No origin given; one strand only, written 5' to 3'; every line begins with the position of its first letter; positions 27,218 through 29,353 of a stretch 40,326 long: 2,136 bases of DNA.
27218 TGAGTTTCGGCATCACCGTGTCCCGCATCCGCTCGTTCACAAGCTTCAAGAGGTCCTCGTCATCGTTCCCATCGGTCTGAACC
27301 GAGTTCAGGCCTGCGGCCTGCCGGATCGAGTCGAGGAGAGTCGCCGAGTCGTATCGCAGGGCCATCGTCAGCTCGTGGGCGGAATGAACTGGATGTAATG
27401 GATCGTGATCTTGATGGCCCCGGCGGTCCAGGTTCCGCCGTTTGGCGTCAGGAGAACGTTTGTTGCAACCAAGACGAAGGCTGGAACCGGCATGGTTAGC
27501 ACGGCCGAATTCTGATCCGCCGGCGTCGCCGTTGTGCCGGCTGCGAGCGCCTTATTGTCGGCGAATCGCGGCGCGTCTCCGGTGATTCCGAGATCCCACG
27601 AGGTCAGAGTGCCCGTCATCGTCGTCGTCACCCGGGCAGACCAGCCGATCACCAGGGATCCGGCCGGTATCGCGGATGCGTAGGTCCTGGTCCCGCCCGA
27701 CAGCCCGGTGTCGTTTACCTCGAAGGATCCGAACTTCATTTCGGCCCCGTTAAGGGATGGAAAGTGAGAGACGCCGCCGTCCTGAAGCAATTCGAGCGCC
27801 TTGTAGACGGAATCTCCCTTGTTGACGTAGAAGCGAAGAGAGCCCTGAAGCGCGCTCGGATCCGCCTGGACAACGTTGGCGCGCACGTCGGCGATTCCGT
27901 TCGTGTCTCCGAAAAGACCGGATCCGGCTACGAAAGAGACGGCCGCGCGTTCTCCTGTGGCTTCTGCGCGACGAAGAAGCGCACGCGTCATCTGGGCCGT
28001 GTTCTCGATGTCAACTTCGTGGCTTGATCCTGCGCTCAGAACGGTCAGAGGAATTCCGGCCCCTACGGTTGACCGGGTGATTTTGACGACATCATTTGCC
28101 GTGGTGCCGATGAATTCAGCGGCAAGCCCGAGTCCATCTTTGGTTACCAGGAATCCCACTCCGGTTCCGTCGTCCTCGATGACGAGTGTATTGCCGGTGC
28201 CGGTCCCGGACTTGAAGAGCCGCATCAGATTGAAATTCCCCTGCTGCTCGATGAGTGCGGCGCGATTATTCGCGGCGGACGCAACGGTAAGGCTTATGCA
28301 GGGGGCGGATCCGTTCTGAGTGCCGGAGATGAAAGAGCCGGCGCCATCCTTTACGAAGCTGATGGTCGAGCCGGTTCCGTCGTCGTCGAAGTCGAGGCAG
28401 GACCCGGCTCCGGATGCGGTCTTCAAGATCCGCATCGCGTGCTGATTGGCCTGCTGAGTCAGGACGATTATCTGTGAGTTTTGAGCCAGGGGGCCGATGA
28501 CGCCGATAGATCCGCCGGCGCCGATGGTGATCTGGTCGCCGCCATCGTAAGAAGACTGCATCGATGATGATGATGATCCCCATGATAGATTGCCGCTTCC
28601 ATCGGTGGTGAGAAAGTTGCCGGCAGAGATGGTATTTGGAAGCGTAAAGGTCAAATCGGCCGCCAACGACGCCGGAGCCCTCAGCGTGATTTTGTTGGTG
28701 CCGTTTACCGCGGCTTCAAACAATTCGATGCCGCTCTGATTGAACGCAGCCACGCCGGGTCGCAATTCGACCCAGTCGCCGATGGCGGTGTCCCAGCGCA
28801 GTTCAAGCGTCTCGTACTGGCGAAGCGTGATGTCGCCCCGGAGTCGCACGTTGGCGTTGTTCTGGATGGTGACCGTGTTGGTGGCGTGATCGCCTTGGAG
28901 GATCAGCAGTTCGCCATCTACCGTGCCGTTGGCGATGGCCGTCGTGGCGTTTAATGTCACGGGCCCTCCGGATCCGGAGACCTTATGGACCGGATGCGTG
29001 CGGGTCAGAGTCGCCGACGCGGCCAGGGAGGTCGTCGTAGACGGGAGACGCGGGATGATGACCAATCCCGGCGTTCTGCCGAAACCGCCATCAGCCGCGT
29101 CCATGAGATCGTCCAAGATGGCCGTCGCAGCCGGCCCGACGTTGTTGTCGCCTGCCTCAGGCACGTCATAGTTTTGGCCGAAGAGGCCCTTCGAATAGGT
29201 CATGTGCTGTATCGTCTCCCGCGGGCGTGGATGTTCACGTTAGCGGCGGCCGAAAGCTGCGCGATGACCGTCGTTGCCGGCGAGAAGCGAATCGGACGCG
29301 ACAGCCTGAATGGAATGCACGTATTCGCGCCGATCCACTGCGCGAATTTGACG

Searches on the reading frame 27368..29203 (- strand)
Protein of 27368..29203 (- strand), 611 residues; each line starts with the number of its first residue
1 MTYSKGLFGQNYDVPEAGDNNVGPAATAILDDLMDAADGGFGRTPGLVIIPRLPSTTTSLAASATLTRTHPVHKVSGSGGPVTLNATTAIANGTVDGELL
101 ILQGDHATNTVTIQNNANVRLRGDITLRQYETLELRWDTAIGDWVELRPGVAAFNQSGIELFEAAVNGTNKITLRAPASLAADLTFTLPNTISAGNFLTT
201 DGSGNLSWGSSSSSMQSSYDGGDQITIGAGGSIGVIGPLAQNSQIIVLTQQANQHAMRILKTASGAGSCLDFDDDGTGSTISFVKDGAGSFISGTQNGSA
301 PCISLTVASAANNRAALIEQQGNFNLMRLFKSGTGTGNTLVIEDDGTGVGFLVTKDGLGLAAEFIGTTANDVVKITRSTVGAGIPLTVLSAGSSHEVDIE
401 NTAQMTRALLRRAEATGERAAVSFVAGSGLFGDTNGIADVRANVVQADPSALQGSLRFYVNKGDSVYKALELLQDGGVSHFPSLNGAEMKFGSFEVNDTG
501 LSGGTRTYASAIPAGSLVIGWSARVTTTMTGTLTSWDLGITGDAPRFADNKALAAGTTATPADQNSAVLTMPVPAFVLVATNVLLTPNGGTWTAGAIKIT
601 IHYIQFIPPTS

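Call 7: search_protein_families(library=pfam, proteins=[window:27368-29203:-])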
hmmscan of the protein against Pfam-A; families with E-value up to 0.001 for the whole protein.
window:27368-29203:- (611 aa): 0 families

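Call 11: search_protein_families(library=phrogs, proteins=[window:27368-29203:-], max_evalue=0.01)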
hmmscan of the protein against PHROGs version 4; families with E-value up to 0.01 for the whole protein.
window:27368-29203:- (611 aa): 1 family
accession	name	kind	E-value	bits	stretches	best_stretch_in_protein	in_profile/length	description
phrog_15388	-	unknown function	8.9e-19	69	1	480-611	224-345/345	-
